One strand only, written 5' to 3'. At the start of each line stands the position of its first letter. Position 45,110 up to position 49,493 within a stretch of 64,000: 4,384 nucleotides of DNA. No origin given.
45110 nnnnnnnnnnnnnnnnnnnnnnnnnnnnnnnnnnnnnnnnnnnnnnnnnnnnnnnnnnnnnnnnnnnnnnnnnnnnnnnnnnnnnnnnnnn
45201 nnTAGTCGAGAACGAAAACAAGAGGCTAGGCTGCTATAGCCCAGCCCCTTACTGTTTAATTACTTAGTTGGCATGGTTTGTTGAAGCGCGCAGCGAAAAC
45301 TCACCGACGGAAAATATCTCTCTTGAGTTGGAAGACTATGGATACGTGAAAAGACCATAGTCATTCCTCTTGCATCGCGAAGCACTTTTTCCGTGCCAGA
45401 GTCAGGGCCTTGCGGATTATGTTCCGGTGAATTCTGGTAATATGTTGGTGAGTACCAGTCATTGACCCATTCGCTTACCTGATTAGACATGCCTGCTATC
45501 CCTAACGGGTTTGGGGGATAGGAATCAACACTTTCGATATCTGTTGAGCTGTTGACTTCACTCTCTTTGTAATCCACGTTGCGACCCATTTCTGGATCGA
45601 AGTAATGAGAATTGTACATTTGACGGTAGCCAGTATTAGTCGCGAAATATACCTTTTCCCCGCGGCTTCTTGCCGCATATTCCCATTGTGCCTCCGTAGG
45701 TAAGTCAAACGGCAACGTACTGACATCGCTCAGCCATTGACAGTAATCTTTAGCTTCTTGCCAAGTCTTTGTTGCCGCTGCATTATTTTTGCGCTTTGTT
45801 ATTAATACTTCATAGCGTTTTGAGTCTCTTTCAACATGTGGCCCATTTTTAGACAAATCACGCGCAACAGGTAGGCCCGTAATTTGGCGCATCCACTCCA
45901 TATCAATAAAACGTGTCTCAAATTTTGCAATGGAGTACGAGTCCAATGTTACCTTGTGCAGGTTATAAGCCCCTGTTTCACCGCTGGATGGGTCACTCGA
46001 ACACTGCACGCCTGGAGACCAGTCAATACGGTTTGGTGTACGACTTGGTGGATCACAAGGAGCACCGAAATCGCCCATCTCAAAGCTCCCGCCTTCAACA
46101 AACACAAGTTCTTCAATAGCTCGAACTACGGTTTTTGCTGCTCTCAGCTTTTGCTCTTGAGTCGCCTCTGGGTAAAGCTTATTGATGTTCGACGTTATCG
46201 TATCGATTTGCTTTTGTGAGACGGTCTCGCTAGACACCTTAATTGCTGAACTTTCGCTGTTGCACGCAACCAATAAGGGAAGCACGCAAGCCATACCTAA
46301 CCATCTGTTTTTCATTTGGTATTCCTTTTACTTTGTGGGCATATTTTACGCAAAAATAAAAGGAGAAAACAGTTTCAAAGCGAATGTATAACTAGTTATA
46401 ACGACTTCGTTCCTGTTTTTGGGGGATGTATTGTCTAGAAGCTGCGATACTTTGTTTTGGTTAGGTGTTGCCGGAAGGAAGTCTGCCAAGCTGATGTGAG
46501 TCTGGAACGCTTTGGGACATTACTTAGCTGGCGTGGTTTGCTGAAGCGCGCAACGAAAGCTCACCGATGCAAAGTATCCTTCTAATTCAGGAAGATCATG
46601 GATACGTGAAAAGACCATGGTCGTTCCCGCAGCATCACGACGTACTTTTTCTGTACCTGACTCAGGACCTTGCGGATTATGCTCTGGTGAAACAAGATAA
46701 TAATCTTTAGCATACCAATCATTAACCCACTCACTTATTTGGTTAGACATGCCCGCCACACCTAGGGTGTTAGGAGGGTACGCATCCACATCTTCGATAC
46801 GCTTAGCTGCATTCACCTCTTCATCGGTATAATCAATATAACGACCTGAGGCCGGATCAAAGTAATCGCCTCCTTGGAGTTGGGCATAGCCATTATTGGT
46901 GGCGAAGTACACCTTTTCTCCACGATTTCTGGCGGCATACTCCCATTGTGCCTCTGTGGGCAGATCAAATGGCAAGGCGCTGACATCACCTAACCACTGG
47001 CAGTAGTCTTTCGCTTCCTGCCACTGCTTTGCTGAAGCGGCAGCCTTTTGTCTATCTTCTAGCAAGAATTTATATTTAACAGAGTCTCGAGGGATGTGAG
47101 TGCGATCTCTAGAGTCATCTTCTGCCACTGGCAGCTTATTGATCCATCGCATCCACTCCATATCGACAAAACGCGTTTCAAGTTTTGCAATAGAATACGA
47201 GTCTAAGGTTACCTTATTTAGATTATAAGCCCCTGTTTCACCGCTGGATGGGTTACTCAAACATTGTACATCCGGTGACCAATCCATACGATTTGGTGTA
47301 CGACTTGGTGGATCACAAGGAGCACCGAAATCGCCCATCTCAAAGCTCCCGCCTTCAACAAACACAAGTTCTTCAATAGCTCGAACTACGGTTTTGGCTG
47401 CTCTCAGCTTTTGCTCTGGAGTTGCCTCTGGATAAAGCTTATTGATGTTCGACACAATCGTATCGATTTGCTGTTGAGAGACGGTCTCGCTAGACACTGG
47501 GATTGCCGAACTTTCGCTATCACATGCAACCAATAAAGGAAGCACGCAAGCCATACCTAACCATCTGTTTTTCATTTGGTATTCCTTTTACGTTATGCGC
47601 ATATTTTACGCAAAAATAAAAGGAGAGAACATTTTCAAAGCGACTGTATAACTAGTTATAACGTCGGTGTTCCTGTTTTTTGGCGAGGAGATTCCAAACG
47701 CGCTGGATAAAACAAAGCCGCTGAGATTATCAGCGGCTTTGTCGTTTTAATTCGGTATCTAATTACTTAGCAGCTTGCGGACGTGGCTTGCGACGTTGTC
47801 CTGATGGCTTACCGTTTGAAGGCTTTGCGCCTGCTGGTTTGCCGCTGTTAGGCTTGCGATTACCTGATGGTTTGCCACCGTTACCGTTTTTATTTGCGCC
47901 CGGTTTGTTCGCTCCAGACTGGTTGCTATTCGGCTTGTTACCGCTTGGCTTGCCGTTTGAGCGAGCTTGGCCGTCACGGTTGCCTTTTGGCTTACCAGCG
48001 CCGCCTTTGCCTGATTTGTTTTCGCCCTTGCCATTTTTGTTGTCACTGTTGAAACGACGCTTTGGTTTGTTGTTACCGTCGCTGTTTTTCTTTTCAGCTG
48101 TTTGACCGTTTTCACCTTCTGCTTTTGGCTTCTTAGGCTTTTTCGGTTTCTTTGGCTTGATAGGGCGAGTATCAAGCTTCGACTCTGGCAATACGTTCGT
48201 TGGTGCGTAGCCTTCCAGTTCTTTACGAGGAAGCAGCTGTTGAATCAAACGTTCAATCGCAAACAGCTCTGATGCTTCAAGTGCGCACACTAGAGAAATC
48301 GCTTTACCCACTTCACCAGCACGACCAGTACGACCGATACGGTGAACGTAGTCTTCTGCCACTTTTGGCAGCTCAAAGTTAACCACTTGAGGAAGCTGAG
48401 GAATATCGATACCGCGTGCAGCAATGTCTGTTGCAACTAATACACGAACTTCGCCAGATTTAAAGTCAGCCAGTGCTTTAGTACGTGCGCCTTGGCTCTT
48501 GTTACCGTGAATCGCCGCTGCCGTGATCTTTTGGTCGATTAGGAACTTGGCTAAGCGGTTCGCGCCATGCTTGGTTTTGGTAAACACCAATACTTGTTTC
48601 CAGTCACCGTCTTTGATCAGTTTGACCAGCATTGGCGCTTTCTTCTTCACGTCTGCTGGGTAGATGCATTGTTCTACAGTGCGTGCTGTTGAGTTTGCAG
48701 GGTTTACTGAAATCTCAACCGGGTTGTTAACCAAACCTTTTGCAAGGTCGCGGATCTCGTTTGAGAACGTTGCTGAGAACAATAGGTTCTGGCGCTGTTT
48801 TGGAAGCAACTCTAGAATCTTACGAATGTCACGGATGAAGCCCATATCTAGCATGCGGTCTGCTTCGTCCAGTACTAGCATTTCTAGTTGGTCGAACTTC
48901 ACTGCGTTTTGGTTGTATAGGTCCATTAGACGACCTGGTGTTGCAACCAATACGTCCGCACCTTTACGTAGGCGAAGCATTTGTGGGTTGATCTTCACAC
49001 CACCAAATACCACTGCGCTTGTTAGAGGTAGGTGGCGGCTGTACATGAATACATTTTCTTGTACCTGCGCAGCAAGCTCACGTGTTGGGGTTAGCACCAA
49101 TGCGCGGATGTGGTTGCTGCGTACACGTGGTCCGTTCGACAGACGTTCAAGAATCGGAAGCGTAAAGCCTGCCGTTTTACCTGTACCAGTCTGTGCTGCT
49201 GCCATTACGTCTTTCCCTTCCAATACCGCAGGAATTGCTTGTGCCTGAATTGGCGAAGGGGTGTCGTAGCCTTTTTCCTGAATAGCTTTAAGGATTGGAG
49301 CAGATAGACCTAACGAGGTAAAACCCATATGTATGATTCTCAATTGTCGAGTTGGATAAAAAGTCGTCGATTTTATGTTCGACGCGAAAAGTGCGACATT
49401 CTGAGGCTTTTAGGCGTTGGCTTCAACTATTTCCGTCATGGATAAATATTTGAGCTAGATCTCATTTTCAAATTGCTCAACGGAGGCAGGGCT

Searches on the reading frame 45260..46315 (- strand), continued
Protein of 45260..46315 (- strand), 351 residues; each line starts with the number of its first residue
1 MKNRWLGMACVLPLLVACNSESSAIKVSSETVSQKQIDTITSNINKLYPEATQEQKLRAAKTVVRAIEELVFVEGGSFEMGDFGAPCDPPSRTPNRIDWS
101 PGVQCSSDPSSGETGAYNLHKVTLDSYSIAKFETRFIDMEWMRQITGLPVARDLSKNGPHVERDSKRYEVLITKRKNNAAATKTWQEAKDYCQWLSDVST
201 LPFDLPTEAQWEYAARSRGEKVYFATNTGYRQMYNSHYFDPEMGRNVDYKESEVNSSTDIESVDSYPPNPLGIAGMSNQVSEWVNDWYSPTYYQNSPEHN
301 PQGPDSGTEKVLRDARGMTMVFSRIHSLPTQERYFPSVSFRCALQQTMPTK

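Call 121: find_encoding_contigs(protein=P0211, flank=7000, max_places=3)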
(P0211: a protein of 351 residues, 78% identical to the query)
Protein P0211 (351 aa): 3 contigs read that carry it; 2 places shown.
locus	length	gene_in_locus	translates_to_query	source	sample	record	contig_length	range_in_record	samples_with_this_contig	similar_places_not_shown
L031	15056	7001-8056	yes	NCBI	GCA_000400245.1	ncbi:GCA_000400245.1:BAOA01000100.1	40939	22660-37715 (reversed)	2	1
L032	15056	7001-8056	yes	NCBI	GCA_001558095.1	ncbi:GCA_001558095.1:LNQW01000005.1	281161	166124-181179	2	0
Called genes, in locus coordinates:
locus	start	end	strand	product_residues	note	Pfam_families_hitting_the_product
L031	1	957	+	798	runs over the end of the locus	PF13620:CarboxypepD_reg (weak)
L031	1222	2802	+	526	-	-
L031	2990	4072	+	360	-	PF03781:FGE-sulfatase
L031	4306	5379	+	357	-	PF03781:FGE-sulfatase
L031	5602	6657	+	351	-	PF03781:FGE-sulfatase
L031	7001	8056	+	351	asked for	PF03781:FGE-sulfatase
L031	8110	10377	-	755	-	-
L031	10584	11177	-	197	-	PF13503:DUF4123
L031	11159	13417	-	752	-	PF05954:Phage_GPD, PF04717:Phage_base_V, PF22178:Gp5_trimer_C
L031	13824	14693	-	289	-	PF00753:Lactamase_B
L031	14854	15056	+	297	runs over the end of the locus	PF00126:HTH_1, PF03466:LysR_substrate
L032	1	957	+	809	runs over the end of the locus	PF13620:CarboxypepD_reg (weak)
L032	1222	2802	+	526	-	-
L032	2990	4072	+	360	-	PF03781:FGE-sulfatase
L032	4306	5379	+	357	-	PF03781:FGE-sulfatase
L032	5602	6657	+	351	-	PF03781:FGE-sulfatase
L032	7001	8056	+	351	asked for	PF03781:FGE-sulfatase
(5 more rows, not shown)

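Call 122: find_encoding_contigs(protein=P0210, flank=7000, max_places=3)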
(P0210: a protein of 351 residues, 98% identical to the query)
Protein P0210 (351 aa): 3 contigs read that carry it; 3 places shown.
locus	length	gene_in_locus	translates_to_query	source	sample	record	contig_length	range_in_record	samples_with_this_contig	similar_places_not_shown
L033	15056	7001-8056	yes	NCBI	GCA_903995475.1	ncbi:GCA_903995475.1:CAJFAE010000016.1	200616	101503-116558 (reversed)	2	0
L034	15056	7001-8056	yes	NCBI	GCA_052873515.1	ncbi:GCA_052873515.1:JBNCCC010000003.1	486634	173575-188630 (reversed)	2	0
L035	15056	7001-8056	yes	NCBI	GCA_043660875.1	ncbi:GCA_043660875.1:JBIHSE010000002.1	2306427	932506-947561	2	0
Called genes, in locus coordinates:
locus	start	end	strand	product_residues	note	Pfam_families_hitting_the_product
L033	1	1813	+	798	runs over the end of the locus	PF13620:CarboxypepD_reg (weak)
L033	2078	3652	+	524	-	-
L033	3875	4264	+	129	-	PF19744:DUF6232 (weak)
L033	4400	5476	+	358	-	PF03781:FGE-sulfatase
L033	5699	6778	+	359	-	PF03781:FGE-sulfatase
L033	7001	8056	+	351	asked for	PF03781:FGE-sulfatase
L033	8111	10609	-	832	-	-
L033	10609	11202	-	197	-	PF13503:DUF4123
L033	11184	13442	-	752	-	PF05954:Phage_GPD, PF04717:Phage_base_V, PF22178:Gp5_trimer_C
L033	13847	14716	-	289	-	PF00753:Lactamase_B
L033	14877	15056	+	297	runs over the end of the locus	PF00126:HTH_1, PF03466:LysR_substrate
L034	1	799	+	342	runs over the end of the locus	-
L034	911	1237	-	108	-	PF13698:DUF4156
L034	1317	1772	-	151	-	-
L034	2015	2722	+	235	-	PF21948:LplA-B_cat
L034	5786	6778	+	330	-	PF03781:FGE-sulfatase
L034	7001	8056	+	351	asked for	PF03781:FGE-sulfatase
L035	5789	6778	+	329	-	PF03781:FGE-sulfatase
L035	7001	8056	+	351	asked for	PF03781:FGE-sulfatase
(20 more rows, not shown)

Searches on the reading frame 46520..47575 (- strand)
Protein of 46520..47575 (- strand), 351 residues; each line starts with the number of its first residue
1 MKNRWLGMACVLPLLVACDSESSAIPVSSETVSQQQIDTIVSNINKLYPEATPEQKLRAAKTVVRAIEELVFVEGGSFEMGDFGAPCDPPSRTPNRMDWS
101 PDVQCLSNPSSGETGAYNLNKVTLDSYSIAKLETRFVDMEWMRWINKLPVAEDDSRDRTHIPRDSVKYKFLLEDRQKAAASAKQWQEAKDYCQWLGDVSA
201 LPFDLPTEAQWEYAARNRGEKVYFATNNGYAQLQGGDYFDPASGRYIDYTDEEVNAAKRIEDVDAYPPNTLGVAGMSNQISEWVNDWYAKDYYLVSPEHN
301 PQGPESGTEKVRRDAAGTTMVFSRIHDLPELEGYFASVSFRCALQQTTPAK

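Call 3: search_protein_families(library=pfam, proteins=[window:46520-47575:-], max_evalue=0.1)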
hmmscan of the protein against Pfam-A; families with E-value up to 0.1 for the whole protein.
window:46520-47575:- (351 aa): 1 family
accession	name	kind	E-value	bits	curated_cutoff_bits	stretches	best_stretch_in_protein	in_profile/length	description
PF03781.23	FGE-sulfatase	-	9e-22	78.4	23.3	1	68-313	3-218/255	Sulfatase-modifying factor enzyme 1-like domain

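Call 19: search_protein_families(library=ncbifam, proteins=[window:46520-47575:-], max_evalue=1)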
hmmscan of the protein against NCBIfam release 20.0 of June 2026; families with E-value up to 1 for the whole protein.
window:46520-47575:- (351 aa): 7 families
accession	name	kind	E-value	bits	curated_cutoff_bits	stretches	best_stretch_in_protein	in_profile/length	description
TIGR03525.2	GldK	equivalog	7.8e-13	48.5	350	1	185-303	227-353/408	T9SS ring complex lipoprotein PorK/GldK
NF051459.1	pyoverdine_PvdO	equivalog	1.5e-10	40.6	500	1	136-325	78-257/280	dihydropyoverdine dehydrogenase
TIGR03524.1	GldJ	equivalog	2e-07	30.1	458.2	1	170-289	231-366/559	gliding motility lipoprotein GldJ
NF041186.1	SenA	equivalog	0.00013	21.5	420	1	176-220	269-307/382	selenoneine synthase SenA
TIGR02171.1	Fb_sc_TIGR02171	subfamily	0.003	15.6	544.35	1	203-290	159-220/912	TIGR02171 family lipoprotein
TIGR03530.1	GldJ_short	equivalog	0.0052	15.7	382.9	1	202-233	209-240/396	gliding motility lipoprotein GldJ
TIGR03440.2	egtB_TIGR03440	equivalog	0.0055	15.9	360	1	184-223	280-313/413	ergothioneine biosynthesis protein EgtB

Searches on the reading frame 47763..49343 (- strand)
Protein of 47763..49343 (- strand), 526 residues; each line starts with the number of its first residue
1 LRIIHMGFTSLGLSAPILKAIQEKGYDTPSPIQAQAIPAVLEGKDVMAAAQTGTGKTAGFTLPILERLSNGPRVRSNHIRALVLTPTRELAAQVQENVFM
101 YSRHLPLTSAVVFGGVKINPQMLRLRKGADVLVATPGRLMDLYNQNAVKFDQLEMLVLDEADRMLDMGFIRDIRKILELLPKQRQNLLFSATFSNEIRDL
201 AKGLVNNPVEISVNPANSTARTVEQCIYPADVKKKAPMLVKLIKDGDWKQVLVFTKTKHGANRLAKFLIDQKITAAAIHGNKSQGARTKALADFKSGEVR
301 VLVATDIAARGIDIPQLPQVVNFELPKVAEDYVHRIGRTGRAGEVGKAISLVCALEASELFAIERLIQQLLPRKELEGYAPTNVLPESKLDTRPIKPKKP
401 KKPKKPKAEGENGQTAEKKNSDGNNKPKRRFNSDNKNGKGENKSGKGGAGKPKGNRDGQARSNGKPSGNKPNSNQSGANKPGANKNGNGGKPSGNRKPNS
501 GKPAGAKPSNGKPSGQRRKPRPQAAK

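Call 113: search_protein_families(library=pfam, proteins=[window:47763-49343:-], max_evalue=0.00001)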
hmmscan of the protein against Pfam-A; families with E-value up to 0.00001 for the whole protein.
window:47763-49343:- (526 aa): 3 families
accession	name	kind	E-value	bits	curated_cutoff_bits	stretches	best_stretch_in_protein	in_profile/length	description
PF00270.35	DEAD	-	1.9e-49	168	26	1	30-199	1-166/167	DEAD/DEAH box helicase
PF00271.37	Helicase_C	-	5.5e-30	104.3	23.5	1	235-343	2-110/110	Helicase conserved C-terminal domain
PF04851.21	ResIII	-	1.7e-08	35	22.5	1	29-194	4-163/164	Type III restriction enzyme, res subunit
